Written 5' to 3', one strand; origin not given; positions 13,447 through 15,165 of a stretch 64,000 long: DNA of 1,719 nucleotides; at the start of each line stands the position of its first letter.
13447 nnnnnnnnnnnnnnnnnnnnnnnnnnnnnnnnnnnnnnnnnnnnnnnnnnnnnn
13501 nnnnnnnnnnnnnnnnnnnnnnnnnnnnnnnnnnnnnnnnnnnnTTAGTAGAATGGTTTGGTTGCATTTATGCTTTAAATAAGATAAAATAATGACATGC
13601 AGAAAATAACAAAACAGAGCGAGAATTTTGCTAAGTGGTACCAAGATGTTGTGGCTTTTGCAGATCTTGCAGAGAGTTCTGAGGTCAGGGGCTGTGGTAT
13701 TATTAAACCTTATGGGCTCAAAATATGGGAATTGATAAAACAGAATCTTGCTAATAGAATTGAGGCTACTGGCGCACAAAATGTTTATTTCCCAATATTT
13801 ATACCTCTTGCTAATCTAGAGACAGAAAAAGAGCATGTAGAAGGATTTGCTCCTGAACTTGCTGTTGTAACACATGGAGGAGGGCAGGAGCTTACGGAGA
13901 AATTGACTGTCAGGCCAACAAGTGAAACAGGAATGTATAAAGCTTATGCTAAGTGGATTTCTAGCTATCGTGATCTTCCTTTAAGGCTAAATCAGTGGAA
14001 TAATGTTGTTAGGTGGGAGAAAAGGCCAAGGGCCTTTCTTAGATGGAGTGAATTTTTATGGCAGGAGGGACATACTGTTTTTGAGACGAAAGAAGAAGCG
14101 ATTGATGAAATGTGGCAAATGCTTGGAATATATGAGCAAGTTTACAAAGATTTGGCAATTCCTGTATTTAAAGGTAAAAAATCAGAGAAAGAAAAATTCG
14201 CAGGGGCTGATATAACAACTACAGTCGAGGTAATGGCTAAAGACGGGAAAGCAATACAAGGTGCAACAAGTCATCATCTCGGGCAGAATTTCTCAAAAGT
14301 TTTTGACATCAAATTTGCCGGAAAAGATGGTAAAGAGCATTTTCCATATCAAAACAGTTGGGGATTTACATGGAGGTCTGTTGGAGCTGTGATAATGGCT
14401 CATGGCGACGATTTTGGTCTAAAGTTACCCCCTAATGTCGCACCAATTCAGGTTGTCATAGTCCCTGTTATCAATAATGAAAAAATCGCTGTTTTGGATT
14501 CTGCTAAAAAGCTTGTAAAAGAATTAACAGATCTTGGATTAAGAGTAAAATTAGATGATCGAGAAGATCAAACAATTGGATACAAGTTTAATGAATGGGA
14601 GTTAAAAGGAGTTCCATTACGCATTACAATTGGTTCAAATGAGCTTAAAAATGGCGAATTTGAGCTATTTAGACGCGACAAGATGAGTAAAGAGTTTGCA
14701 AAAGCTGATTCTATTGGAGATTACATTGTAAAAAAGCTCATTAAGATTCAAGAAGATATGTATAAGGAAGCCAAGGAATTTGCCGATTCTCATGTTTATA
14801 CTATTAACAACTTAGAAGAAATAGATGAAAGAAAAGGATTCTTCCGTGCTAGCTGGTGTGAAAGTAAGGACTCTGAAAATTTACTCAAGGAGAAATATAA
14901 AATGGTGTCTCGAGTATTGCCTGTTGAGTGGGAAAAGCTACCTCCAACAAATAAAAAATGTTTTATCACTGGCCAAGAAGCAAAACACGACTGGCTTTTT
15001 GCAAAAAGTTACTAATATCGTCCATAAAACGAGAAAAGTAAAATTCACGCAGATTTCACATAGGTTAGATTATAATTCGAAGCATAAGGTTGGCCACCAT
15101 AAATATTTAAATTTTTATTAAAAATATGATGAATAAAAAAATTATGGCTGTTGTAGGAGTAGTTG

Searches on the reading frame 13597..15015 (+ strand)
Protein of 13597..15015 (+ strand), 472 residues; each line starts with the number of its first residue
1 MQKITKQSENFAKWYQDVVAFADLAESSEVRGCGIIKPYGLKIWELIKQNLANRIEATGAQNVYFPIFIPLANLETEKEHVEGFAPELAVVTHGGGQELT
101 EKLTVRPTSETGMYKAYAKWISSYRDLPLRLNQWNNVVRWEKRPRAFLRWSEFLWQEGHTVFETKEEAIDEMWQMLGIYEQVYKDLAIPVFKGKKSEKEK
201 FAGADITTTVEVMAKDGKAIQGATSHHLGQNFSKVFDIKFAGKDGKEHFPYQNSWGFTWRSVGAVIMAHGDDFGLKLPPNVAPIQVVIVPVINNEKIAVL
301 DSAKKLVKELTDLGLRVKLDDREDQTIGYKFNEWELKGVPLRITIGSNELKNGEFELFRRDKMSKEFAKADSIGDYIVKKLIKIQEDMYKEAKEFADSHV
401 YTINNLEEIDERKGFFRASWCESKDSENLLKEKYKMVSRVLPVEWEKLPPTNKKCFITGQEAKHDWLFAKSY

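Call 21: search_protein_families(library=ncbifam, proteins=[window:13597-15015:+], max_evalue=0.00001)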
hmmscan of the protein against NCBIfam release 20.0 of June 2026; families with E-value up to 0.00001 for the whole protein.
window:13597-15015:+ (472 aa): 10 families
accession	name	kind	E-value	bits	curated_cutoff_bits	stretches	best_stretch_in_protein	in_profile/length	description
TIGR00408.1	proS_fam_I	equivalog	5.7e-163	543.2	437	1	5-472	2-475/475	proline--tRNA ligase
NF006625.0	PRK09194.1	equivalog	1.1e-39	136.8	558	2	226-375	409-556/559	proline--tRNA ligase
TIGR00409.1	proS_fam_II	equivalog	1.7e-37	129.5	306.7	2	226-379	415-567/568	proline--tRNA ligase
NF008979.1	PRK12325.1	exception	6.8e-37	127.3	550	2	211-373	271-432/437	proline--tRNA ligase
TIGR00418.1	thrS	equivalog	1.4e-24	87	383.65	2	231-366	421-550/565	threonine--tRNA ligase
NF003068.0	PRK03991.1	equivalog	8e-17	60.8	484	1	233-380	442-591/613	threonine--tRNA ligase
NF003211.1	PRK04173.1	equivalog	3.7e-14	52.4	312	1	275-376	356-453/454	glycine--tRNA ligase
TIGR00389.1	glyS_dimeric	equivalog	2.2e-09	36.4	243.3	1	275-378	463-562/565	glycine--tRNA ligase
NF011500.0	PRK14938.1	equivalog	4.9e-06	25.8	362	1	276-365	267-351/387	Ser-tRNA(Thr) hydrolase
TIGR00442.1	hisS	equivalog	6e-06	25.5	286.75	0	280-357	321-393/406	histidine--tRNA ligase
